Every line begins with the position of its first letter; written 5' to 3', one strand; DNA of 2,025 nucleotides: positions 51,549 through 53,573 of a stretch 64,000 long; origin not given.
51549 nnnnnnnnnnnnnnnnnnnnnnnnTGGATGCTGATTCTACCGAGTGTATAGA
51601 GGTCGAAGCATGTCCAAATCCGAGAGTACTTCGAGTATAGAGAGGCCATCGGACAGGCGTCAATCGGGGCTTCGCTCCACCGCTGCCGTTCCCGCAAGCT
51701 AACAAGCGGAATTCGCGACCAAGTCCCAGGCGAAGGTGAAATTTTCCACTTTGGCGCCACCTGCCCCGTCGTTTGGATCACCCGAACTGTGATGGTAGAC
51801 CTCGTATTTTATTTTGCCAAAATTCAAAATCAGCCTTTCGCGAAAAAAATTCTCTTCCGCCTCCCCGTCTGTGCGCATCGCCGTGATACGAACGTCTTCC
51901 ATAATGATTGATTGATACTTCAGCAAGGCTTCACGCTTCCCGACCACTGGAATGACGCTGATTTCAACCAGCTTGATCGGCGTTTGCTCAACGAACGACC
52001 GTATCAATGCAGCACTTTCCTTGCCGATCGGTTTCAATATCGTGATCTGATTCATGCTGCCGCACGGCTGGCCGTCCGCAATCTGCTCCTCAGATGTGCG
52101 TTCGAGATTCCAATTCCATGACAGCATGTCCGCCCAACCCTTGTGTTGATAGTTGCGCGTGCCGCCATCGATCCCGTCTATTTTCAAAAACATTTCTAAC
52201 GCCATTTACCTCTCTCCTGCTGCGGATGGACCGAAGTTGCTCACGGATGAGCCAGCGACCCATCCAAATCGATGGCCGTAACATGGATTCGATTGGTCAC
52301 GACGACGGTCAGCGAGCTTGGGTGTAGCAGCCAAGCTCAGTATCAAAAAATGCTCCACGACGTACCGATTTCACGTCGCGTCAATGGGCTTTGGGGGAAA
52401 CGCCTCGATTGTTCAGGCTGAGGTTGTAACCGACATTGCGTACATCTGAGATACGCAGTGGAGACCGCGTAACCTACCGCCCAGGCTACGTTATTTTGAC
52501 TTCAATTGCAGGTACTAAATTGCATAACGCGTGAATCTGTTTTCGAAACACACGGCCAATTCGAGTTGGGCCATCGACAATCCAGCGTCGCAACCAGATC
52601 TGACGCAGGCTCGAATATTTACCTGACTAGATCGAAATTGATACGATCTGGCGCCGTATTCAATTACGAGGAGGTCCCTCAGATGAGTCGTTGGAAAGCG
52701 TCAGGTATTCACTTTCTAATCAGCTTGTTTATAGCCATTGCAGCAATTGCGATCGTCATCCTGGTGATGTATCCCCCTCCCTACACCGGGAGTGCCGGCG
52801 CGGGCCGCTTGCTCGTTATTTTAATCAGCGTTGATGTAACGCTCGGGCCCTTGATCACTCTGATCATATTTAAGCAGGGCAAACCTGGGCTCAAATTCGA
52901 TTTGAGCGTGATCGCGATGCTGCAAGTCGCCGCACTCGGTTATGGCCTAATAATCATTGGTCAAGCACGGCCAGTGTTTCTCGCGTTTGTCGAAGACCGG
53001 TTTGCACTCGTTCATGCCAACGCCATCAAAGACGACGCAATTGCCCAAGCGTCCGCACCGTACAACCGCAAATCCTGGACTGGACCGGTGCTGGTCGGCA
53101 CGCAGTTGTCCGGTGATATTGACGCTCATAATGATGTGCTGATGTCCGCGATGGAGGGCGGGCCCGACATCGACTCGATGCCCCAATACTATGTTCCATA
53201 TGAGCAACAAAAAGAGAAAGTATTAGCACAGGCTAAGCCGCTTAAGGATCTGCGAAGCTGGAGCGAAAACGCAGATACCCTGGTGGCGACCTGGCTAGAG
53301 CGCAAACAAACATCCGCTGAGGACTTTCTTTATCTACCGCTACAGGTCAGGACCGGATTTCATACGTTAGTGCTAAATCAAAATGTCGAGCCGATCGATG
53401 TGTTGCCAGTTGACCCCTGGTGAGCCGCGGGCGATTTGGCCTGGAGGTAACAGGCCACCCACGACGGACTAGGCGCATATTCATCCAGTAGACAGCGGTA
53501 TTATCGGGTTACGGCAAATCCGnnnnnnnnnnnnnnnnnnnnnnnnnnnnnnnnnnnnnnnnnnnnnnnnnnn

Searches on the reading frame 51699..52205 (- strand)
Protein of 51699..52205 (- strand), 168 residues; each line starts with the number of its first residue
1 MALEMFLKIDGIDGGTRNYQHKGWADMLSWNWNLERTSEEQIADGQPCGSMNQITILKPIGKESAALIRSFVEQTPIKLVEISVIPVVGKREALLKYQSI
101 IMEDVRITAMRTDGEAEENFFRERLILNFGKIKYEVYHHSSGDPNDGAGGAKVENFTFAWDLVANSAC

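Call 3: search_protein_families(library=pfam, proteins=[window:51699-52205:-], max_evalue=0.01)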
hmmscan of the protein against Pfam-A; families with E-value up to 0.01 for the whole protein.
window:51699-52205:- (168 aa): 1 family
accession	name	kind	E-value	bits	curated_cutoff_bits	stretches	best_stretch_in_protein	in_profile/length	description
PF05638.18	T6SS_HCP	-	9.9e-17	61.9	23.5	1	6-135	1-128/129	Type VI secretion system effector, Hcp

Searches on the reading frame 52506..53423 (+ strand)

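Call 3: search_protein_families(library=pfam, proteins=[window:52506-53423:+], max_evalue=0.01)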
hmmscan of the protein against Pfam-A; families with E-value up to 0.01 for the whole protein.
window:52506-53423:+ (305 aa): 0 families

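Call 35: search_protein_families(library=ncbifam, proteins=[window:52506-53423:+], max_evalue=0.001)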
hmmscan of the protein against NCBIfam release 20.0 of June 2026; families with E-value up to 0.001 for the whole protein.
window:52506-53423:+ (305 aa): 1 family
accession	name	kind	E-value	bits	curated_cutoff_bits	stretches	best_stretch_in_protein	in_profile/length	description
NF041437.1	TfpZ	superfamily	1.4e-73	247.5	200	1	62-305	1-240/240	TfpX/TfpZ family type IV pilin accessory protein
